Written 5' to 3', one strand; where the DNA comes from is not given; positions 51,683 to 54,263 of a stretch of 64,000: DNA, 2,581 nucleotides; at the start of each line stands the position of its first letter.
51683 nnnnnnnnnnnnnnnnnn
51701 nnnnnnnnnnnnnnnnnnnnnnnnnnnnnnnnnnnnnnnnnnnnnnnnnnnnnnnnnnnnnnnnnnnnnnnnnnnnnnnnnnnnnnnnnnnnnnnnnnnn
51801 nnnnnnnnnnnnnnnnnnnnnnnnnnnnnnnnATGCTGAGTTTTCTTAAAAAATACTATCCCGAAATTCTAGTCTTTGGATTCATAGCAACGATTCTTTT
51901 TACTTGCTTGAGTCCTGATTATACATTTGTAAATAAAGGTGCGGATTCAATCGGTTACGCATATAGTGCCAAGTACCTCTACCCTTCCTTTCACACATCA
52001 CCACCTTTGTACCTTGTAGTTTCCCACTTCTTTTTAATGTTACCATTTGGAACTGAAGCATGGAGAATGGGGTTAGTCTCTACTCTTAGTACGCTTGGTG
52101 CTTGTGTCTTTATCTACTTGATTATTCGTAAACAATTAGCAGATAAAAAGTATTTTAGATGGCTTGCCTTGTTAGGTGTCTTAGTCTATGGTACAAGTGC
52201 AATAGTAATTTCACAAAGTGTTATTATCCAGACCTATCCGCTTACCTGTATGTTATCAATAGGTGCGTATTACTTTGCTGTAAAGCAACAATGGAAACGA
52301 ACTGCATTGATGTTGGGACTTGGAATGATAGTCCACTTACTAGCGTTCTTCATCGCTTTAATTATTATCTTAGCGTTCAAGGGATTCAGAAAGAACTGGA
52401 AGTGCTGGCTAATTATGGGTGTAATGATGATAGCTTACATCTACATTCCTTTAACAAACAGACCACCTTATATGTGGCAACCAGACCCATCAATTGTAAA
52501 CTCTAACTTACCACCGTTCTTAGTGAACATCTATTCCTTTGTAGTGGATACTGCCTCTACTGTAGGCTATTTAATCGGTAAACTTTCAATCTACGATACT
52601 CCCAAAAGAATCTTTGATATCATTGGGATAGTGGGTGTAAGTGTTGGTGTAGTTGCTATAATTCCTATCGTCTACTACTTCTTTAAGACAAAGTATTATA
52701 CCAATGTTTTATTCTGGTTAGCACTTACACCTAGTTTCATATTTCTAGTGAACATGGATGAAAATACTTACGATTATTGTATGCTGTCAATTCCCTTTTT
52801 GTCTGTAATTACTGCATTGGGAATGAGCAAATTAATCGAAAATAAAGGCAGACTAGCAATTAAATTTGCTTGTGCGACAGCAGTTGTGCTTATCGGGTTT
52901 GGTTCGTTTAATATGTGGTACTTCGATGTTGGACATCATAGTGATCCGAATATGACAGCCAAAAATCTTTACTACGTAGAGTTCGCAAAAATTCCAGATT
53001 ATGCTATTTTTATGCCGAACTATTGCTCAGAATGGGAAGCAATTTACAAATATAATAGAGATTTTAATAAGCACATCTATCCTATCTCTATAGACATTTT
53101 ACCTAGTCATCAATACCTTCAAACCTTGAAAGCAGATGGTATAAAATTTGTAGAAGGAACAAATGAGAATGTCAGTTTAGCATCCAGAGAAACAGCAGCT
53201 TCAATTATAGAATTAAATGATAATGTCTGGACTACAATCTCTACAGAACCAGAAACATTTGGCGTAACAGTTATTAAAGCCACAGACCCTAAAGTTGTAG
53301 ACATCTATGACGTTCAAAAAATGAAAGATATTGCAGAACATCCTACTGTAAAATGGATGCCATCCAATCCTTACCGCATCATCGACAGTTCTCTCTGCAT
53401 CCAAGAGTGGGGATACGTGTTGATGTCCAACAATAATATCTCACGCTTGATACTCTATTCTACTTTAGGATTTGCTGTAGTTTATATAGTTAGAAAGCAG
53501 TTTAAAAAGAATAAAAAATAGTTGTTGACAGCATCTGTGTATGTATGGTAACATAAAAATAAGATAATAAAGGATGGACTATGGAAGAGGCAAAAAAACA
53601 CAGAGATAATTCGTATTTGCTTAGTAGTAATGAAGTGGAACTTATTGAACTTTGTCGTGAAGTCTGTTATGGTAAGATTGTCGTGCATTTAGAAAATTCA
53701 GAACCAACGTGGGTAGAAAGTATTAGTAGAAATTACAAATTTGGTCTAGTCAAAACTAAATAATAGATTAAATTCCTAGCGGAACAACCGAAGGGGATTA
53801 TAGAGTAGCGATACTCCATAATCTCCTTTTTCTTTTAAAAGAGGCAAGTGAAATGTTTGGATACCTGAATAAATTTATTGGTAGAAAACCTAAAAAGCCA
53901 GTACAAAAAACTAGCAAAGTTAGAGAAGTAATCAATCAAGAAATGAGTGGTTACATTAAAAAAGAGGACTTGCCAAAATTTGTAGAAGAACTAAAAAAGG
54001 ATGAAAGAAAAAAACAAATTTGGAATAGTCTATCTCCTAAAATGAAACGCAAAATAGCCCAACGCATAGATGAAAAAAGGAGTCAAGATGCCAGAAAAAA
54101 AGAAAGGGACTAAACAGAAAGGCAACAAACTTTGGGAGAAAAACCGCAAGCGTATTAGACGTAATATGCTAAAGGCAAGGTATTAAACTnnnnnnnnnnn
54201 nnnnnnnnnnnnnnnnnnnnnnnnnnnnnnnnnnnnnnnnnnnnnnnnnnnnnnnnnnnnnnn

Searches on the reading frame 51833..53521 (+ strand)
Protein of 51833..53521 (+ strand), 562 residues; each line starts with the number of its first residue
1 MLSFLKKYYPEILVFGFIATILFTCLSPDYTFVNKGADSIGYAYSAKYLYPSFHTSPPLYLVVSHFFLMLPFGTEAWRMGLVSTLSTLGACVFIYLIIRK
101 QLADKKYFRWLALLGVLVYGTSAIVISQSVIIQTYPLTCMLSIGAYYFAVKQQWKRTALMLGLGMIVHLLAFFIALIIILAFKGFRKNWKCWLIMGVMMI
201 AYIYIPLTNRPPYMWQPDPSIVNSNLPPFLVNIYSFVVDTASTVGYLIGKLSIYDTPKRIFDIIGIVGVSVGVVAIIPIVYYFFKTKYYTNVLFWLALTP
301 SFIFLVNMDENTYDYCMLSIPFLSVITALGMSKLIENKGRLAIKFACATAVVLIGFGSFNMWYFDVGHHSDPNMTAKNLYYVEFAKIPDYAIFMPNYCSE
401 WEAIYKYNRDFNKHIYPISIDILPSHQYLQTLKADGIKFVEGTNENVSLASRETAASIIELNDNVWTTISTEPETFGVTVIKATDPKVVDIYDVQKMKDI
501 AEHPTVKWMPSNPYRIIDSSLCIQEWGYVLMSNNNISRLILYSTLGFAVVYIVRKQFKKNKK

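Call 26: search_protein_families(library=pfam, proteins=[window:51833-53521:+], max_evalue=0.001)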
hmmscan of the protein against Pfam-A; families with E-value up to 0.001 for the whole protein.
window:51833-53521:+ (562 aa): 1 family
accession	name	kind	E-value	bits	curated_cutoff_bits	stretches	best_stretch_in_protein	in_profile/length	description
PF09594.16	GT87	-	0.00091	19.5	25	1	57-293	4-223/237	Glycosyltransferase family 87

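Call 61: find_homologous_proteins(query=window:51833-53521:+, max_evalue=0.00001)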
Query window:51833-53521:+ (562 aa): 124 proteins with E <= 0.00001 among 8000 candidates; the best 120 are listed.
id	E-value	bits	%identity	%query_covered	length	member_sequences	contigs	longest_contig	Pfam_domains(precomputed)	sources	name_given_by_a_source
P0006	0.0e+0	1277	100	100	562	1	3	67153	-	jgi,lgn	jgi:hypothetical protein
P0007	1.0e-242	825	65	100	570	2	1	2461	-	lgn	-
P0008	1.8e-241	821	63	100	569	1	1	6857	-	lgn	-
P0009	2.0e-237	808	62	100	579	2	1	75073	PF11028.15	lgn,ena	-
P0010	1.5e-236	805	62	100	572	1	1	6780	PF09594.17,PF11028.15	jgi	jgi:hypothetical protein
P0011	3.8e-214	731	58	99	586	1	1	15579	PF11028.15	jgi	jgi:hypothetical protein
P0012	8.2e-214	730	57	99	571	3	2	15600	-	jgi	jgi:hypothetical protein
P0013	3.0e-212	724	59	93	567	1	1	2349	PF11028.15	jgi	jgi:hypothetical protein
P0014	2.1e-203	695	57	99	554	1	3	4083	-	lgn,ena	-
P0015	1.0e-202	693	54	100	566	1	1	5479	PF09594.17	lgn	-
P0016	1.4e-196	673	56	98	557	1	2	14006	-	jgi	jgi:hypothetical protein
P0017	5.7e-191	654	54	98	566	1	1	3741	-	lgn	-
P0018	1.6e-190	653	53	99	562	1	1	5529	-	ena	-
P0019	1.9e-189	649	52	100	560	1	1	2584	-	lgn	-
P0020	8.5e-189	647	51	100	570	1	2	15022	-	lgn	-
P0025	2.4e-184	632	53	99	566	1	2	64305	PF11028.15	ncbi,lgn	-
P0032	2.9e-182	625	64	75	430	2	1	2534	-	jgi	jgi:hypothetical protein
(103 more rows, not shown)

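Call 62: find_encoding_contigs(protein=P0009, flank=10000, max_places=2)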
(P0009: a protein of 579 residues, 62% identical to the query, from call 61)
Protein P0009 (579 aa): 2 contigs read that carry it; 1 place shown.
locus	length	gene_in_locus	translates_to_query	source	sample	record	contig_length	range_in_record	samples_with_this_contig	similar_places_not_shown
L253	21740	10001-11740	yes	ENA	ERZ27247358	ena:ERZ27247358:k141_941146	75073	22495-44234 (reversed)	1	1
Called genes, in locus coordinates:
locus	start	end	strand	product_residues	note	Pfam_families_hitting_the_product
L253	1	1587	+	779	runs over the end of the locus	PF13385:Laminin_G_3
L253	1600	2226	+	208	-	-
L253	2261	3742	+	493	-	-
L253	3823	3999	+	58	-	-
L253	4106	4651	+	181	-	-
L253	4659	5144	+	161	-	-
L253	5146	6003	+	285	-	-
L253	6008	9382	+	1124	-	-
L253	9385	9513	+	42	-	-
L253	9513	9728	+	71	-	-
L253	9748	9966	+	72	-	-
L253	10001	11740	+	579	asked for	PF11028:TMEM260_N (weak)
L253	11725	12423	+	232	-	PF00535:Glycos_transf_2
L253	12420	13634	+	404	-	-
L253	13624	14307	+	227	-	PF25084:LbH_EIF2B (faint), PF00132:Hexapep, PF14602:Hexapep_2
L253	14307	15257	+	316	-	PF03966:Trm112p, PF01209:Ubie_methyltran (weak), PF08003:Methyltransf_9, PF13489:Methyltransf_23, PF13847:Methyltransf_31, PF08241:Methyltransf_11, PF08242:Methyltransf_12, PF13649:Methyltransf_25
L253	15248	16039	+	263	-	PF13489:Methyltransf_23, PF02353:CMAS, PF08003:Methyltransf_9 (weak), PF13847:Methyltransf_31, PF08241:Methyltransf_11, PF08242:Methyltransf_12, PF13649:Methyltransf_25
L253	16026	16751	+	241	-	PF13480:Acetyltransf_6 (faint), PF02388:FemAB (weak)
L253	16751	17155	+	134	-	-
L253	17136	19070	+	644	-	-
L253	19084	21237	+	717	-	PF01370:Epimerase, PF04321:RmlD_sub_bind (weak), PF16363:GDP_Man_Dehyd, PF14890:Intein_splicing, PF16363:GDP_Man_Dehyd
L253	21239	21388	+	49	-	-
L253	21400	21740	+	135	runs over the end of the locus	-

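Call 63: find_encoding_contigs(protein=P0025, flank=10000, max_places=2)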
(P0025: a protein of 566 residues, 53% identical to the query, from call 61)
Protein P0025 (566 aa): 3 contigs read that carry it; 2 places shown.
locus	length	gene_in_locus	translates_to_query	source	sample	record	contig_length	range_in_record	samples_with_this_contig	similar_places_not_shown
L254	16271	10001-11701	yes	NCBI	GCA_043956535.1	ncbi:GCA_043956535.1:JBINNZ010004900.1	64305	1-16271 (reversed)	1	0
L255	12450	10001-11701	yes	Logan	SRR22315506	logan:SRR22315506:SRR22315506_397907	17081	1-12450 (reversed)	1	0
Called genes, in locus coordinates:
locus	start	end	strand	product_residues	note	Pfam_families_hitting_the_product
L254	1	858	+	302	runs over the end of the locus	PF00551:Formyl_trans_N, PF02911:Formyl_trans_C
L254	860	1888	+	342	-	PF01073:3Beta_HSD, PF01370:Epimerase, PF02719:Polysacc_synt_2, PF04321:RmlD_sub_bind, PF07993:NAD_binding_4, PF16363:GDP_Man_Dehyd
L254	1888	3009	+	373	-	PF00155:Aminotran_1_2 (weak), PF01041:DegT_DnrJ_EryC1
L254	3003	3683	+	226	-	PF13578:Methyltransf_24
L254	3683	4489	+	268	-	PF00535:Glycos_transf_2, PF10111:Glyco_tranf_2_2, PF13641:Glyco_tranf_2_3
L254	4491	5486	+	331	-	PF01073:3Beta_HSD, PF01370:Epimerase, PF02719:Polysacc_synt_2, PF04321:RmlD_sub_bind, PF05368:NmrA (faint), PF16363:GDP_Man_Dehyd, PF07993:NAD_binding_4 (faint), PF13460:NAD_binding_10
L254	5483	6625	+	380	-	PF04055:Radical_SAM, PF13186:SPASM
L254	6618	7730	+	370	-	-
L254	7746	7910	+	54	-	-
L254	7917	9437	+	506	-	PF13231:PMT_2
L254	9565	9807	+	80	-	-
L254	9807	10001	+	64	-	-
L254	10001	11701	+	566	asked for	PF11028:TMEM260_N (weak)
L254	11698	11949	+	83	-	-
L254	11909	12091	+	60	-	-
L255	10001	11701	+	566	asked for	PF11028:TMEM260_N (weak)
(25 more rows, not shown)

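Call 68: find_encoding_contigs(protein=P0008, flank=10000, max_places=2)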
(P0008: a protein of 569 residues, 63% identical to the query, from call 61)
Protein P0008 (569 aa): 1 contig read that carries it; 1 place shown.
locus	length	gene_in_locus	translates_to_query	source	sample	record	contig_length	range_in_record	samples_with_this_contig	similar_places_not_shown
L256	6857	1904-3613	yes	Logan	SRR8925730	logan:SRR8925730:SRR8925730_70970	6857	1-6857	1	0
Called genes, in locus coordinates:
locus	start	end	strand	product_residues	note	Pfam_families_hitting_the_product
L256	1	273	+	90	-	?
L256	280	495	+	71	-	-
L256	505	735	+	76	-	-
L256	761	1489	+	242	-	PF05148:Methyltransf_8 (weak), PF05219:DREV, PF01209:Ubie_methyltran (weak), PF13489:Methyltransf_23, PF05401:NodS, PF08241:Methyltransf_11, PF08242:Methyltransf_12, PF13649:Methyltransf_25, +1 more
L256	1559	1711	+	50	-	-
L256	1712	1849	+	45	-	-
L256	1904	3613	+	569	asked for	-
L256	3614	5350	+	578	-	PF13522:GATase_6, PF13537:GATase_7, PF01380:SIS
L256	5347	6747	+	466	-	-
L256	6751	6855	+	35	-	?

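Call 69: find_encoding_contigs(protein=P0010, flank=10000, max_places=2)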
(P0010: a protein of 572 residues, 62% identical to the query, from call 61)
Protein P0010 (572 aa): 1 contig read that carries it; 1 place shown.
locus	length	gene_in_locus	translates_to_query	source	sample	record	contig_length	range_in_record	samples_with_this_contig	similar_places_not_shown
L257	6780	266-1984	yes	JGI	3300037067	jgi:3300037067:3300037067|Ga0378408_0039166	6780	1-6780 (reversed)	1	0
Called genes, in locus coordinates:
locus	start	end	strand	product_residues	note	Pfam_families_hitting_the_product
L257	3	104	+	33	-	?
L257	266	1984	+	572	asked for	PF09594:GT87 (weak), PF11028:TMEM260_N (weak)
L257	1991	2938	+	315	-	-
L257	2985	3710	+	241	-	PF01380:SIS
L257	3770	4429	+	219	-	PF00535:Glycos_transf_2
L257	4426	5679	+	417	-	-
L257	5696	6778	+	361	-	?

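Call 70: find_encoding_contigs(protein=P0011, flank=10000, max_places=2)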
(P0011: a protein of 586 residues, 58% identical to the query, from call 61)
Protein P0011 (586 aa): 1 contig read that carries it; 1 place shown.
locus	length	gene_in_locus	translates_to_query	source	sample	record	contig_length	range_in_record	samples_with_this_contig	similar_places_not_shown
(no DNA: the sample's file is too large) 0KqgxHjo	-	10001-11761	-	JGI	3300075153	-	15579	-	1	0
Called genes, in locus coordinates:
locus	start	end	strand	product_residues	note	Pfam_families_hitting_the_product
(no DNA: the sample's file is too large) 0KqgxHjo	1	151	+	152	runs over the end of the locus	PF01467:CTP_transf_like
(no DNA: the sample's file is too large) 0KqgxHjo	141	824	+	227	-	PF00535:Glycos_transf_2, PF13641:Glyco_tranf_2_3 (weak)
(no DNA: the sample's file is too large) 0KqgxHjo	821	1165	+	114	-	-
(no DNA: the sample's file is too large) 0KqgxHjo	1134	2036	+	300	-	PF00535:Glycos_transf_2, PF10111:Glyco_tranf_2_2 (weak), PF13641:Glyco_tranf_2_3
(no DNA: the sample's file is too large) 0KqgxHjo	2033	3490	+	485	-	PF02310:B12-binding, PF04055:Radical_SAM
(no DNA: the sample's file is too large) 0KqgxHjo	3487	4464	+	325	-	PF00106:adh_short (weak), PF01073:3Beta_HSD, PF01370:Epimerase, PF02719:Polysacc_synt_2, PF04321:RmlD_sub_bind, PF05368:NmrA, PF13460:NAD_binding_10 (weak), PF16363:GDP_Man_Dehyd, +1 more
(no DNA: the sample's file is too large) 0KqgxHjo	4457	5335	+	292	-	PF00535:Glycos_transf_2, PF10111:Glyco_tranf_2_2, PF13641:Glyco_tranf_2_3 (weak)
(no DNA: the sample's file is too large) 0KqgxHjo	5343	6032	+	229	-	PF03141:Methyltransf_29, PF13489:Methyltransf_23, PF01209:Ubie_methyltran, PF07021:MetW, PF13847:Methyltransf_31, PF08241:Methyltransf_11, PF08242:Methyltransf_12, PF13649:Methyltransf_25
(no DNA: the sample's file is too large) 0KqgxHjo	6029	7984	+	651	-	PF09971:DUF2206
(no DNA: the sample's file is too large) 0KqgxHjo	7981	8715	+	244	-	PF13489:Methyltransf_23, PF08241:Methyltransf_11, PF08242:Methyltransf_12, PF13649:Methyltransf_25, PF13847:Methyltransf_31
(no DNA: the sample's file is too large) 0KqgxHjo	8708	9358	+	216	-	PF13489:Methyltransf_23, PF13847:Methyltransf_31, PF08241:Methyltransf_11, PF08242:Methyltransf_12 (weak), PF13649:Methyltransf_25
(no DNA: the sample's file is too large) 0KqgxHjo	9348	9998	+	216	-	PF13489:Methyltransf_23, PF13649:Methyltransf_25, PF13847:Methyltransf_31 (weak), PF08241:Methyltransf_11, PF08242:Methyltransf_12 (weak)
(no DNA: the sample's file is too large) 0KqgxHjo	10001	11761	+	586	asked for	PF11028:TMEM260_N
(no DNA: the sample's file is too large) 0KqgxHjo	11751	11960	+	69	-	-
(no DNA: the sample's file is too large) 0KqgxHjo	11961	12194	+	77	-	-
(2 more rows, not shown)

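Call 71: find_encoding_contigs(protein=P0012, flank=10000, max_places=2)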
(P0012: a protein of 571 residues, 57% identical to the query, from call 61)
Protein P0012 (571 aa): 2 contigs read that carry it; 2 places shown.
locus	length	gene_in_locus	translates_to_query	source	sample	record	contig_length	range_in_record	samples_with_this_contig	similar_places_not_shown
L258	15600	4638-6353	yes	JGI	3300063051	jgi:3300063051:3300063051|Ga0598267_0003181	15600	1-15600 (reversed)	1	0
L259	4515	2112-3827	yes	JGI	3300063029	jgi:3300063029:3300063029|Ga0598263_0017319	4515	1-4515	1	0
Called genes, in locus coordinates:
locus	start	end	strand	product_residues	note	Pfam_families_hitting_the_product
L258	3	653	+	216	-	?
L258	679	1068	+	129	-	-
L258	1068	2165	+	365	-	PF01041:DegT_DnrJ_EryC1, PF00155:Aminotran_1_2, PF01053:Cys_Met_Meta_PP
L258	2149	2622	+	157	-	PF00583:Acetyltransf_1 (weak)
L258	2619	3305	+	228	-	PF13489:Methyltransf_23, PF13847:Methyltransf_31 (weak), PF08241:Methyltransf_11, PF13649:Methyltransf_25 (faint), PF03269:DUF268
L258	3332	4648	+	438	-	-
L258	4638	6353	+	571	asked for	-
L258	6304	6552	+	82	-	-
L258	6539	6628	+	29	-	-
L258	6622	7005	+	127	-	-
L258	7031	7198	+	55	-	-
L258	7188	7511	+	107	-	-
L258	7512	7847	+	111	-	-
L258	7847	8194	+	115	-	-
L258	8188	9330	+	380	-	-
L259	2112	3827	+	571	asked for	-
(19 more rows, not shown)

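Call 75: search_protein_families(library=pfam, proteins=[L253:3823-3999:+], max_evalue=0.1)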
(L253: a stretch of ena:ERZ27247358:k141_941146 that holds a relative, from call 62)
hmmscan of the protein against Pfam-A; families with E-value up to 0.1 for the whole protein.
L253:3823-3999:+ (58 aa): 0 families

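Call 78: find_encoding_contigs(protein=P0032, flank=10000, max_places=3)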
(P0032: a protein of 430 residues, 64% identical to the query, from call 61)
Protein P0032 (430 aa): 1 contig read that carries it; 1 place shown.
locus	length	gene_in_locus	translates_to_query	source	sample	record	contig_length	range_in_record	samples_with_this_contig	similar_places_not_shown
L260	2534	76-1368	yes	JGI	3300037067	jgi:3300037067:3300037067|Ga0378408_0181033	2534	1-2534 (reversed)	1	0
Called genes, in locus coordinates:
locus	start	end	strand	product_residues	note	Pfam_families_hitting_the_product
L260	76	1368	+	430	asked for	-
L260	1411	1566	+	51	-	-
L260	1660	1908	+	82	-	-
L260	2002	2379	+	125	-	-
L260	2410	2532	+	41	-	?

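Call 83: find_encoding_contigs(protein=P0007, flank=10000, max_places=3)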
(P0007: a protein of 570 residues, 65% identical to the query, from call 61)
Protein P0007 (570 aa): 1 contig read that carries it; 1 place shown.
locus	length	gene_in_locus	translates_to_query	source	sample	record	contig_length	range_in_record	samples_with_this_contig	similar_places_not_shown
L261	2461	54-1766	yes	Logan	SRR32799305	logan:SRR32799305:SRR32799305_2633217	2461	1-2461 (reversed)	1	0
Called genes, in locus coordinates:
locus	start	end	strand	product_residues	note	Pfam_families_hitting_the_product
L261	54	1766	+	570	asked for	-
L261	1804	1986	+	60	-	-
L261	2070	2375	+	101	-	-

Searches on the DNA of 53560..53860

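Call 91: search_rna_families(source=window, start=53560, end=53860, threshold=evalue, max_evalue=10, show_alignments=3)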
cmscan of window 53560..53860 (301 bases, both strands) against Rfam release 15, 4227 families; matches with E-value up to 10: 2.
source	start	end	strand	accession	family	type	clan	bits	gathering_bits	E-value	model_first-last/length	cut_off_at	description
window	53783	53834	+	RF03623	mir-1252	Gene; miRNA;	-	16.4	70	4.1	1-65/65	no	mir-1252 microRNA precursor family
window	53590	53658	+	RF02494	Gl_U6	Gene; snRNA; splicing;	-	12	100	6.1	1-102/102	no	Giardia U6 spliceosomal RNA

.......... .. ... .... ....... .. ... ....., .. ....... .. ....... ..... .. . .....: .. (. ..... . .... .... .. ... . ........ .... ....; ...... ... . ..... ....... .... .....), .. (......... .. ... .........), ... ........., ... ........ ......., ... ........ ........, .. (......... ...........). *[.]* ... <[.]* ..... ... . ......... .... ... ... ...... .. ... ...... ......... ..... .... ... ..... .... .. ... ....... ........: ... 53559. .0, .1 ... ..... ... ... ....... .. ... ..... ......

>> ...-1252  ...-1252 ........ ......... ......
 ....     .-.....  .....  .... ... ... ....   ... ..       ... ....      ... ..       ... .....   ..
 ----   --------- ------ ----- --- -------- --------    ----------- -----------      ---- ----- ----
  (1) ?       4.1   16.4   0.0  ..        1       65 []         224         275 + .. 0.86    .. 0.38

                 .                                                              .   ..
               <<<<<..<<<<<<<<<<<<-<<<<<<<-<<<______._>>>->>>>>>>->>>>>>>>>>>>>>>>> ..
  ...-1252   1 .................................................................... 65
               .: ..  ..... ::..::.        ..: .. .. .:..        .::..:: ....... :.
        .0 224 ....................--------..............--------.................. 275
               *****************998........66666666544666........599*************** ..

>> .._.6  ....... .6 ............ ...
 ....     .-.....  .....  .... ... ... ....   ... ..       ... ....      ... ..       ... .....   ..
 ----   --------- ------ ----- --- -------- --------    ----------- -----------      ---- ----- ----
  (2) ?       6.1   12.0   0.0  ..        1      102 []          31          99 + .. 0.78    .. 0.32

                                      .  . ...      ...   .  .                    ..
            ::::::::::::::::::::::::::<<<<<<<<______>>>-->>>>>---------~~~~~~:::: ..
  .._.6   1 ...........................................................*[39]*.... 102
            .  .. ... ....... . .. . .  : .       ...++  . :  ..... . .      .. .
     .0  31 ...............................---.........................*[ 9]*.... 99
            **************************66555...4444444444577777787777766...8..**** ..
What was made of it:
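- On Rfam families (any described RNA): Region 53560-53860 at E <= 10: only noise (call 91).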

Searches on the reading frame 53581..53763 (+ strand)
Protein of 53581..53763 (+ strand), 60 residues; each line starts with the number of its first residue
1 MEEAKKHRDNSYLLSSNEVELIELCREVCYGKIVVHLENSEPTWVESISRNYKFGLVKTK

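Call 75: search_protein_families(library=pfam, proteins=[window:53581-53763:+], max_evalue=0.1)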
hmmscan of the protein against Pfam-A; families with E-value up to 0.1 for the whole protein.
window:53581-53763:+ (60 aa): 0 families

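Call 88: search_protein_families(library=pfam, proteins=[window:53581-53760:+], max_evalue=1)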
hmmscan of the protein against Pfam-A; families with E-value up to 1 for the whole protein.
seq(60 aa): 0 families
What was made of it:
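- On DUF2292 / YezD (ORF60 family): The window ORF60 has no hit (calls 75, 88).
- Closest known: BglG/SacY/LicT CAT domain with RAT RNA, and ANTAR regulators. Different: There is no CAT or ANTAR profile match (calls 75, 88).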

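Call 89: search_protein_families(library=phrogs, proteins=[window:53581-53760:+], max_evalue=0.1)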
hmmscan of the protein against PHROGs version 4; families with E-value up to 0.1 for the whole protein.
seq(60 aa): 0 families

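Call 93: search_solved_structures(query=A8, max_evalue=10, show_alignments=3)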
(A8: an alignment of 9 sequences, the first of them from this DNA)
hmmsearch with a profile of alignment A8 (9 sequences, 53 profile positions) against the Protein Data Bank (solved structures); distinct sequences matched with E-value up to 10: 0.
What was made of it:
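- Tried and rejected: (8) The PDB profile search found nothing (call 93).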

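Call 99: predict_structure(protein=window:53581-53763:+)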
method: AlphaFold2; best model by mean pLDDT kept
length: 60 residues; sequences in the alignment: 1
mean_pLDDT: 67.8   pTM: 0.33
mean pLDDT of the five models: 67.8, 63.7, 45.9, 45.7, 42.7
residues with pLDDT >= 90: 5; 70-90: 19; 50-70: 29; < 50: 7
segments of 3 or more residues with pLDDT < 50: 55-60
pLDDT, mean of each block of 10 residues (from residue 1): 63 84 87 68 56 49
secondary structure, 60 per line:
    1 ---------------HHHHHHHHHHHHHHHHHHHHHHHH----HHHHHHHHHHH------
elements in order: H16-39 H44-54
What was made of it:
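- The single-sequence AlphaFold model is unreliable (pLDDT 68; call 99).
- Tried and rejected: Single-sequence AlphaFold gave a low-confidence all-helix model, which I did not use (call 99).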

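Call 113: search_protein_families(library=ncbifam, proteins=[window:53581-53760:+], max_evalue=1)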
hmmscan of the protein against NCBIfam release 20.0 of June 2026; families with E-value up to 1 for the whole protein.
seq(60 aa): 0 families

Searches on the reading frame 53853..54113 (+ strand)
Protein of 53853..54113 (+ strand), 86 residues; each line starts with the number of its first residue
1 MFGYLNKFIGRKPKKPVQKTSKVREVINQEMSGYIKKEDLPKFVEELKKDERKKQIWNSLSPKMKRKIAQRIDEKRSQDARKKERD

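Call 17: search_protein_families(library=pfam, proteins=[window:53853-54113:+], max_evalue=0.1)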
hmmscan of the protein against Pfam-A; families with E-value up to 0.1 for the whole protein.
window:53853-54113:+ (86 aa): 2 families
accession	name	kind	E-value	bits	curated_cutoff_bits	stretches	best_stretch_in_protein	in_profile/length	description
PF13376.11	OmdA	-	0.0026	18.1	25.6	1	42-83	7-48/60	Bacteriocin-protection, YdeI or OmpD-Associated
PF22780.1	HI0933_like_1st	-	0.046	14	27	1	28-80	75-128/165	HI0933-like protein barrel and H2TH domain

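Call 82: find_related_loci(query=A7, collection=viral_contigs, flank=6000)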
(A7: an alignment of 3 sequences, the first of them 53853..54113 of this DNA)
Query A7 (86 aa) in viral_contigs; peptide patterns used: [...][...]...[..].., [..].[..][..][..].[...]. (x = any residue, [..] = any of these).
307 stretches matched a pattern, but none encodes a relative of the query by tblastn (E <= 1e-3).
